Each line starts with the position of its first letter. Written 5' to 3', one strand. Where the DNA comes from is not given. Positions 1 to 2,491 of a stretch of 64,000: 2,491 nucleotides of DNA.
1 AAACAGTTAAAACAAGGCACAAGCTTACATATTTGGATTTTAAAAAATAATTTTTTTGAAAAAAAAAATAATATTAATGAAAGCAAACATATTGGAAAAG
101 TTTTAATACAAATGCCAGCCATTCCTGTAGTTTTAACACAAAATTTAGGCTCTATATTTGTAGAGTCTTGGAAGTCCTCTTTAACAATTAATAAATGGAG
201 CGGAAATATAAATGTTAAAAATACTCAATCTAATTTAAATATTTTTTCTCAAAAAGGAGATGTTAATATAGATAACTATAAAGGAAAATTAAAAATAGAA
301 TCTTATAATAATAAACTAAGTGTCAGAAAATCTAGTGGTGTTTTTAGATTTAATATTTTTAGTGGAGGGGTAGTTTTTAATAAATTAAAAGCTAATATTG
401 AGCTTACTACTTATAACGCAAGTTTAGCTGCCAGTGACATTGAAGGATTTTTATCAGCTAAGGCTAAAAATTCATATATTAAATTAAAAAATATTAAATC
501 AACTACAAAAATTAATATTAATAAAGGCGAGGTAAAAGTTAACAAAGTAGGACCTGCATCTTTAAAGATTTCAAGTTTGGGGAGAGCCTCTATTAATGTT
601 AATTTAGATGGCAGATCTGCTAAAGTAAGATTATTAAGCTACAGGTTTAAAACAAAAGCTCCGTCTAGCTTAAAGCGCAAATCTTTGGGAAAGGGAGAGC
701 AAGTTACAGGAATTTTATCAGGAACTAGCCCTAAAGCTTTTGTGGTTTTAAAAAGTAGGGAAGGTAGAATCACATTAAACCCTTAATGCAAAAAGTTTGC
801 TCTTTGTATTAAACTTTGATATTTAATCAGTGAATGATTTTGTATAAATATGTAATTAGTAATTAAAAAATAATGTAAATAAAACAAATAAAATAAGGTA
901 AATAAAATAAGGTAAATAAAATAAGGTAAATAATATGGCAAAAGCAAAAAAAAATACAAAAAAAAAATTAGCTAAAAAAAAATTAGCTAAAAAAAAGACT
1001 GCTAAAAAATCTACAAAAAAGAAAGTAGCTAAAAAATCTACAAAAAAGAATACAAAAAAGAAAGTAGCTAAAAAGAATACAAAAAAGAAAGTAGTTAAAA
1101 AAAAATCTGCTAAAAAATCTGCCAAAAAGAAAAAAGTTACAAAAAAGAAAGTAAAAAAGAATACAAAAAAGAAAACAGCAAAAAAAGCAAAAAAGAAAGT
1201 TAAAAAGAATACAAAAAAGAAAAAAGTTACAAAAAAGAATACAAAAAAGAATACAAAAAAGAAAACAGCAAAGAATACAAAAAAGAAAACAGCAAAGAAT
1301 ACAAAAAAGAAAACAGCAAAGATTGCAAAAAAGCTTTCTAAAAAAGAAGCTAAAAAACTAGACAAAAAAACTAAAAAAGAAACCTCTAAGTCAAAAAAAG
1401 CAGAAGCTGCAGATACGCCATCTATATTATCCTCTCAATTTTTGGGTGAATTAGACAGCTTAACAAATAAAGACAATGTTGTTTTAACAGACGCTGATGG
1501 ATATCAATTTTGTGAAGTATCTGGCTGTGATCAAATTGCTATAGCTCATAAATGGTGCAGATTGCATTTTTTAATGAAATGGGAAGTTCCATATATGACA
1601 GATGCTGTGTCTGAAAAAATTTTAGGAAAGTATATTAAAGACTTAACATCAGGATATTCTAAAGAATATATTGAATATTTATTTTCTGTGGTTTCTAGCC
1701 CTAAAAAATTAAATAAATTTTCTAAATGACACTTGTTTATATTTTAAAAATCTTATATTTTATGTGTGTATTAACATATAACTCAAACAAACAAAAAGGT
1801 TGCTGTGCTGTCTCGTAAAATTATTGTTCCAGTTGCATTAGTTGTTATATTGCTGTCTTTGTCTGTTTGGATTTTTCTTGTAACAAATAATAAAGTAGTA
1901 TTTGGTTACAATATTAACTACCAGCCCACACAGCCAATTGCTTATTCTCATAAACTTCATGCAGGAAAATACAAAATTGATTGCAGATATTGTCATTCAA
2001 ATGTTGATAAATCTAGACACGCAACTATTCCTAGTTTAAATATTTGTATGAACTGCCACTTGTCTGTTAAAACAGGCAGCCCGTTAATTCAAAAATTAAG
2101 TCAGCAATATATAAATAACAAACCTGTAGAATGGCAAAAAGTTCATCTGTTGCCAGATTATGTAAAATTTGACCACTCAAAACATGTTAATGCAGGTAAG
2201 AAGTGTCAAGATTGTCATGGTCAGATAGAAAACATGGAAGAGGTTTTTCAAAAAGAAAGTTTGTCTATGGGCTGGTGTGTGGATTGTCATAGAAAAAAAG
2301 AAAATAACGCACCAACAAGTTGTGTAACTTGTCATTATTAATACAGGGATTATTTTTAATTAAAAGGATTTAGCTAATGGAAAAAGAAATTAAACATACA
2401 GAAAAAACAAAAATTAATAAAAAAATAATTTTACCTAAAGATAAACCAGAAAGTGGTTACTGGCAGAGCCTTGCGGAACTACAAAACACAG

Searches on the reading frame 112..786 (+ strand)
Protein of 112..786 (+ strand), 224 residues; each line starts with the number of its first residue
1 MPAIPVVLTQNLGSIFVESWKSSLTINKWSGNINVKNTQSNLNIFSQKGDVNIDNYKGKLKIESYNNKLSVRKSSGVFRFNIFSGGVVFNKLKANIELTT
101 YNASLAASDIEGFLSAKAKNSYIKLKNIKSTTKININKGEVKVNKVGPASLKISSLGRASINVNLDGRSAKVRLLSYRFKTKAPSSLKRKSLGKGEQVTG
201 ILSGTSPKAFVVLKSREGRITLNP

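Call 58: search_protein_families(library=pfam, proteins=[window:112-786:+], max_evalue=0.01)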
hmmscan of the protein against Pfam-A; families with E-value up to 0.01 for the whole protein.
window:112-786:+ (224 aa): 2 families
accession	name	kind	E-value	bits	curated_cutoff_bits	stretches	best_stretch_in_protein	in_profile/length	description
PF20074.4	DUF6470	-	5.9e-05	23.2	28.9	1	24-71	1-48/178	Family of unknown function (DUF6470)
PF12538.13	FtsK_SpoIIIE_N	-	0.0038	17.9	27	0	57-100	28-71/115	DNA transporter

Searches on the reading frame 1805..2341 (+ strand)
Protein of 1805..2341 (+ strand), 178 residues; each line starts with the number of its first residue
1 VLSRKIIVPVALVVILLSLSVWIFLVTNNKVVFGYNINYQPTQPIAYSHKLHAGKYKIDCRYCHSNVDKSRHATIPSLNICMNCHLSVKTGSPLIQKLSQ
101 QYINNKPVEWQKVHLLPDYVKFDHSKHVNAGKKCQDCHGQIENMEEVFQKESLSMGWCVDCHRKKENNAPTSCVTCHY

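Call 58: search_protein_families(library=pfam, proteins=[window:1805-2341:+], max_evalue=0.01)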
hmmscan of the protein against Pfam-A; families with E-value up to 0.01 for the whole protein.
window:1805-2341:+ (178 aa): 3 families
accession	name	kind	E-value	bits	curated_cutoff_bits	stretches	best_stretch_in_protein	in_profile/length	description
PF14522.11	Cytochrome_C7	-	9.5e-15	54.6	24.8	2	120-177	1-66/67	Cytochrome c7 and related cytochrome c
PF02085.21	Cytochrom_CIII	-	1e-08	35.9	22.9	1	40-88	16-56/101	Class III cytochrome C family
PF14537.11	Cytochrom_c3_2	-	0.00011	23.1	25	0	55-138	4-78/79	Cytochrome c3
